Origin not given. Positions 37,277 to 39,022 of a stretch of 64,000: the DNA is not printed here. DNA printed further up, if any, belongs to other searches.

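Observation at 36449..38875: Abutting HEPN + divergent single-HKD PLD gene pair: candidate undescribed two-nuclease defence module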

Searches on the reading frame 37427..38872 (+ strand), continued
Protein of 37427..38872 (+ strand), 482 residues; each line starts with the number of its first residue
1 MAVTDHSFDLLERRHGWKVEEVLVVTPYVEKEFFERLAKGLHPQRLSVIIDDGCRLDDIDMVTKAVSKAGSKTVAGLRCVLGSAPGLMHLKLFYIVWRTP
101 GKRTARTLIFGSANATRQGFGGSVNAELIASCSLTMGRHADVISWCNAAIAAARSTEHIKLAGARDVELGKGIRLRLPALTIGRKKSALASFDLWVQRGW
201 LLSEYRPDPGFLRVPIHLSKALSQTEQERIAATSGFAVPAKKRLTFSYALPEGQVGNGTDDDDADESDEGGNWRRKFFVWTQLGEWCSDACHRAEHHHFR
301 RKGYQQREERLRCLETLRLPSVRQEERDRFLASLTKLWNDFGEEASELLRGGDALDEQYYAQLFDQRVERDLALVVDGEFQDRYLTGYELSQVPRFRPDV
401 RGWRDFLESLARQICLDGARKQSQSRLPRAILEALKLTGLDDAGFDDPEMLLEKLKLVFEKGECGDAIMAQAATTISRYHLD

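Call 49: find_encoding_contigs(protein=P0108, flank=8000, max_places=2)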
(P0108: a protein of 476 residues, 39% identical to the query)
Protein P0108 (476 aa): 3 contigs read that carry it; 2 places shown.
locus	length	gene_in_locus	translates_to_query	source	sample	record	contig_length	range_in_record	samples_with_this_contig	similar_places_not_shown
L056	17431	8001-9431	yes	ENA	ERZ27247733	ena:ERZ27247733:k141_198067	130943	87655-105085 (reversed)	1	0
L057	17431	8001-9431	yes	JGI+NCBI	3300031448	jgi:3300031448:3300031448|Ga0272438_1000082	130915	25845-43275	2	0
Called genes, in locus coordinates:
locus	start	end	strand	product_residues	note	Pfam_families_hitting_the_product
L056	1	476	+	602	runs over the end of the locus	PF00890:FAD_binding_2, PF02910:Succ_DH_flav_C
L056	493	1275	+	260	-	PF13085:Fer2_3, PF13183:Fer4_8 (weak), PF13237:Fer4_10 (weak), PF13534:Fer4_17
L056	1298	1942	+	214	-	PF13350:Y_phosphatase3 (faint), PF22741:PTP-NADK (weak), PF04273:BLH_phosphatase (faint)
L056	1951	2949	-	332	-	-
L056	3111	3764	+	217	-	-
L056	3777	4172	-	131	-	PF11969:DcpS_C, PF01230:HIT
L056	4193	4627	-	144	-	PF01503:PRA-PH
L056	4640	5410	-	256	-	PF00977:His_biosynth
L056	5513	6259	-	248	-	PF00977:His_biosynth, PF01207:Dus (faint)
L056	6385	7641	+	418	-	PF02353:CMAS (weak), PF01135:PCMT (faint), PF13489:Methyltransf_23, PF01209:Ubie_methyltran, PF13847:Methyltransf_31, PF08241:Methyltransf_11, PF08242:Methyltransf_12, PF13649:Methyltransf_25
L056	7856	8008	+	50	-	-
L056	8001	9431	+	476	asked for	-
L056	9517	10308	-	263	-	PF00497:SBP_bac_3, PF09084:NMT1 (faint)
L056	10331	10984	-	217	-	PF00528:BPD_transp_1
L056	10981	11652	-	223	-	PF00528:BPD_transp_1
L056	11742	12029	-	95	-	-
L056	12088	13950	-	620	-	PF00664:ABC_membrane, PF02463:SMC_N (faint), PF00005:ABC_tran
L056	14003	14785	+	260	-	PF15916:DUF4743 (faint), PF00293:NUDIX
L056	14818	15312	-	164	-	PF13763:DUF4167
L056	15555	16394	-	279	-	PF17827:PrmC_N, PF08241:Methyltransf_11 (faint), PF05175:MTS, PF13489:Methyltransf_23 (faint), PF13847:Methyltransf_31, PF08242:Methyltransf_12 (weak), PF13649:Methyltransf_25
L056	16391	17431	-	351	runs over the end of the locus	PF03462:PCRF, PF00472:RF-1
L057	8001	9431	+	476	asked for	-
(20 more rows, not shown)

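Call 50: find_encoding_contigs(protein=P0112, flank=8000, max_places=2)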
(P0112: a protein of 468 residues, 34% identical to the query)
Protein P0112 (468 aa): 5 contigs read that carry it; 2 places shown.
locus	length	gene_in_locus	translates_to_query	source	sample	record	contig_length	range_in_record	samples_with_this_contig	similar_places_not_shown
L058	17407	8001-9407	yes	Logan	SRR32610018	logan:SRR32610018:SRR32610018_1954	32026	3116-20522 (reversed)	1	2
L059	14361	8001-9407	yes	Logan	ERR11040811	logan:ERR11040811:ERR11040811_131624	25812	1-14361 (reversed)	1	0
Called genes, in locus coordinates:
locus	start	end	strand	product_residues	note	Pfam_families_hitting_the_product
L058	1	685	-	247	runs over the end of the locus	PF14355:Abi_C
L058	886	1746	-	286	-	-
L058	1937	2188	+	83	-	-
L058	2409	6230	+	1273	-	PF13289:SIR2_2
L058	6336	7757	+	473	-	-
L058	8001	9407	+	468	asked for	-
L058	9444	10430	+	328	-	-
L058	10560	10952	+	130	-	-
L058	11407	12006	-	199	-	PF04471:Mrr_cat (weak)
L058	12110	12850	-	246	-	-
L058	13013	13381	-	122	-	-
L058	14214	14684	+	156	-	PF13274:SocA_Panacea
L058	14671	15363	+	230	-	-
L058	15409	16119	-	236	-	-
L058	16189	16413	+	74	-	-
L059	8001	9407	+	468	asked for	-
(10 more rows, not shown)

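Call 54: search_dna_similar(query=window:37427-38872:+, collection=plasmids, mode=protein, max_rows=15)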
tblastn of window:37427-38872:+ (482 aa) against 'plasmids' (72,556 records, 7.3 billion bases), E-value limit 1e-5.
Records with a match: 1; places in all: 1; records where one place covers at least 80% of the query: 1.
Best place of each record, by identity: <60% 1.
By first word of the organism name: Microvirga 1.
By predicted mobility (MOB-suite, as given by PLSDB): non-mobilizable 1.
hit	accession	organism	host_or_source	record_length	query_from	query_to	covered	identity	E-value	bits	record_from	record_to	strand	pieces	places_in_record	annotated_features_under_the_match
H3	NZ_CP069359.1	Microvirga sp. VF16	Vachellia farnesiana,Cell culture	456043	2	456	94%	40.3%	5e-96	325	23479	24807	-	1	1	hypothetical protein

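Call 60: get_annotated_region(hit=H3, flank=7000)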
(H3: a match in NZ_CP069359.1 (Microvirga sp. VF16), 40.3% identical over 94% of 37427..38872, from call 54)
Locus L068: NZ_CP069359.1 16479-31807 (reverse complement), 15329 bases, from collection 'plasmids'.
description: Microvirga sp. VF16 plasmid pMVF16-5, complete sequence
organism: Microvirga sp. VF16 (NCBI taxid 2807101)
taxonomy: Bacteria; Pseudomonadota; Alphaproteobacteria; Hyphomicrobiales; Methylobacteriaceae; Microvirga; Microvirga sp. VF16
host: -; source: Vachellia farnesiana,Cell culture; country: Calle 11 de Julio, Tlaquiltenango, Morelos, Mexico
typing (MOB-suite, as given by PLSDB): non-mobilizable
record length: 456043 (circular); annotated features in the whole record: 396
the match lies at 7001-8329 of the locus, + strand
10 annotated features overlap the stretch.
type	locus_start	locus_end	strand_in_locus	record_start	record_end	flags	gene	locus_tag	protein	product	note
CDS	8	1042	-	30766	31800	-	-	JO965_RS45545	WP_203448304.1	lysozyme inhibitor LprI family protein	-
CDS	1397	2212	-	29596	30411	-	-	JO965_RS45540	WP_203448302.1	hypothetical protein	-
CDS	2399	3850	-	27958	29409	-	-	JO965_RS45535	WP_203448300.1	hypothetical protein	-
CDS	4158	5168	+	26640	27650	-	-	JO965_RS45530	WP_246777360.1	DUF6635 family protein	-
CDS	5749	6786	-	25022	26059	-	-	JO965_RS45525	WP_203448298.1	DUF4365 domain-containing protein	-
CDS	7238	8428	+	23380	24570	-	-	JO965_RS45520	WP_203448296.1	hypothetical protein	-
CDS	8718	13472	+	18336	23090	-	-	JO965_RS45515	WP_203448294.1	DUF3883 domain-containing protein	-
CDS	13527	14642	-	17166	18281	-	-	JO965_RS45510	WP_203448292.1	ImmA/IrrE family metallo-endopeptidase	-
CDS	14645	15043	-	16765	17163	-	-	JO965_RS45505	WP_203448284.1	hypothetical protein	-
CDS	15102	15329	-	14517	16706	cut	-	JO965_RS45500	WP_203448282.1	UvrD-helicase domain-containing protein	-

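Call 63: search_protein_families(library=padloc, alignment_id=A2, max_evalue=10)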
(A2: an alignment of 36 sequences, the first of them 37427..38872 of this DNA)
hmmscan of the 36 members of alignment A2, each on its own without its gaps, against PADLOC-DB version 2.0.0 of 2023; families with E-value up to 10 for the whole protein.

A. member 1, window:37427-38872:+ (482 aa): 1 family
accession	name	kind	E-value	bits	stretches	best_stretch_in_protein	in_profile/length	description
PDLC03829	ZacB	-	5.1e-06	23.6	1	18-132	226-334/586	-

B. families by the number of members that match (of 36 scanned): 4 families
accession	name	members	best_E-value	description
PDLC03829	ZacB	36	2.7e-10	-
PDLC02228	AbiEi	2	0.0013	AbiEi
PDLC01878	CARF3--CARF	1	0.0066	-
PDLC02209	QatA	1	0.011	-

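Call 64: search_protein_families(library=phrogs, proteins=[window:37427-38872:+, P0112, P0108], max_evalue=1)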
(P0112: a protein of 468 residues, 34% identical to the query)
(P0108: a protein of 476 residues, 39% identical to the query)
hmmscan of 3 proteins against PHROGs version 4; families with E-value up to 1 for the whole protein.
window:37427-38872:+ (482 aa): 0 families

P0112 (468 aa): 0 families

P0108 (476 aa): 1 family
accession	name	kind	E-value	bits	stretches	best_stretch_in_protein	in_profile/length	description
phrog_5368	-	unknown function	0.17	12.8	1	82-121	25-63/152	-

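Call 77: search_solved_structures(query=A2, max_evalue=10, show_alignments=3)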
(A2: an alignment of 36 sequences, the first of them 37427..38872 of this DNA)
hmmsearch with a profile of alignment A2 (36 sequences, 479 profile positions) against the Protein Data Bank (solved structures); distinct sequences matched with E-value up to 10: 2.
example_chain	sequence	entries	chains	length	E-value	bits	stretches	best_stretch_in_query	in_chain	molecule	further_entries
4ffj_A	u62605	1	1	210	0.88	11.3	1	36-88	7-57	Riboflavin biosynthesis protein ribBA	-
5xin_A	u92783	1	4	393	2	10.1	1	73-112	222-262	D-XYLOSE ISOMERASE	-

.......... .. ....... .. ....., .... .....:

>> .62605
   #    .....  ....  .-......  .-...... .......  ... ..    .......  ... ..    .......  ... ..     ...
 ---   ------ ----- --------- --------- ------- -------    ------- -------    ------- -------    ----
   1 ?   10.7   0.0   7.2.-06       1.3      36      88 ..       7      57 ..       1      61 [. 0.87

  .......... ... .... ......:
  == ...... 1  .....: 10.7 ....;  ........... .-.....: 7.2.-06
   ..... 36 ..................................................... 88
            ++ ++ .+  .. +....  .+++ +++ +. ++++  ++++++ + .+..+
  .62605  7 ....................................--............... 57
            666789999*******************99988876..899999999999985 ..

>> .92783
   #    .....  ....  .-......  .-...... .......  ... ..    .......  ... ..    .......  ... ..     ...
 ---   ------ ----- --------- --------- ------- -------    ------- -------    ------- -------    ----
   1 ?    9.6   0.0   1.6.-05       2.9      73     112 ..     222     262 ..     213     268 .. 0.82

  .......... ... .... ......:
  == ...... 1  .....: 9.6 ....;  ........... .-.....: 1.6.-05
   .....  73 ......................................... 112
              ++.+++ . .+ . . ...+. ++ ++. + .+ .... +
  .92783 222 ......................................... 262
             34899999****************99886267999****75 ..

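Call 78: find_homologous_proteins(query=A2, max_evalue=0.001)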
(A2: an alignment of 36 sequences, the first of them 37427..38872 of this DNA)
Query A2 (36 sequences) (482 aa, profile of the alignment): 73 proteins with E <= 0.001 among 8000 candidates.
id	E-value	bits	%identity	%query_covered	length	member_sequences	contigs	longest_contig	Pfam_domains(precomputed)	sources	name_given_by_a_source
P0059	1.3e-209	715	54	91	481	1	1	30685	-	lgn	-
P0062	1.8e-208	711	51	99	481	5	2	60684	-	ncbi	-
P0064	4.0e-207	707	51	100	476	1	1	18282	-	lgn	-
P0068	1.1e-206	705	51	98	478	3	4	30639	-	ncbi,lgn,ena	-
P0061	1.5e-205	701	52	100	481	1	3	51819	-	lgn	-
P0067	1.5e-205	701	49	99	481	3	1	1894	-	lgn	-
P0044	1.7e-205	701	100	100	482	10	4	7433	-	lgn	-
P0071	3.3e-205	700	50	99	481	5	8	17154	-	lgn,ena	-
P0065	2.4e-204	697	50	99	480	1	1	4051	-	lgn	-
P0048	6.2e-203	693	71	100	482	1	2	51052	-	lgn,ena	-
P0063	1.6e-201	688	51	100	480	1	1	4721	-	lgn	-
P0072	3.5e-201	687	49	100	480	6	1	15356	-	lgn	-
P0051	3.9e-201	687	70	100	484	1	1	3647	-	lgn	-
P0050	1.1e-200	685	72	100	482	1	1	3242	-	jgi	jgi:hypothetical protein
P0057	2.6e-200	684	60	100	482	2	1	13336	-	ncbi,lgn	-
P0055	3.5e-200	684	62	100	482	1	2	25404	-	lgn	-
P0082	9.8e-199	679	50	98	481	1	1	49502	-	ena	-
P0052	2.2e-198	678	68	100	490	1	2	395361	-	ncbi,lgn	-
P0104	2.1e-180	619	42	94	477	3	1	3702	PF13091.13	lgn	-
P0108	2.8e-169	582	39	99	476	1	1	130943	-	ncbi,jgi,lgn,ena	-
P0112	2.0e-145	503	34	92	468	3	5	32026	-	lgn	-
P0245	1.3e-130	454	32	93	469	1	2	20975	PF13091.13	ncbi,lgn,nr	ncbi:MAG: hypothetical protein NTX45_25695 [Proteobacteria bacterium]|nr:hypothetical protein [Pseud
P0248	1.7e-4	38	23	65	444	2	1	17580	PF13091.13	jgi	jgi:hypothetical protein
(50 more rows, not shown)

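Call 92: find_related_loci(query=A2, collection=viral_contigs, flank=6000)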
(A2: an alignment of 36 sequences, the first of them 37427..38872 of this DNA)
Query A2 (482 aa) in viral_contigs; peptide patterns used: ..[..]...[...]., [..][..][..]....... (x = any residue, [..] = any of these).
39 stretches matched a pattern, but none encodes a relative of the query by tblastn (E <= 1e-3).

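Call 95: search_dna_similar(query=window:37427-38872:+, collection=phages, mode=protein, max_rows=8, max_evalue=0.001)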
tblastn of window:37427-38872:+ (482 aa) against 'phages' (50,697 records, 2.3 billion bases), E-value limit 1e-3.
No match.
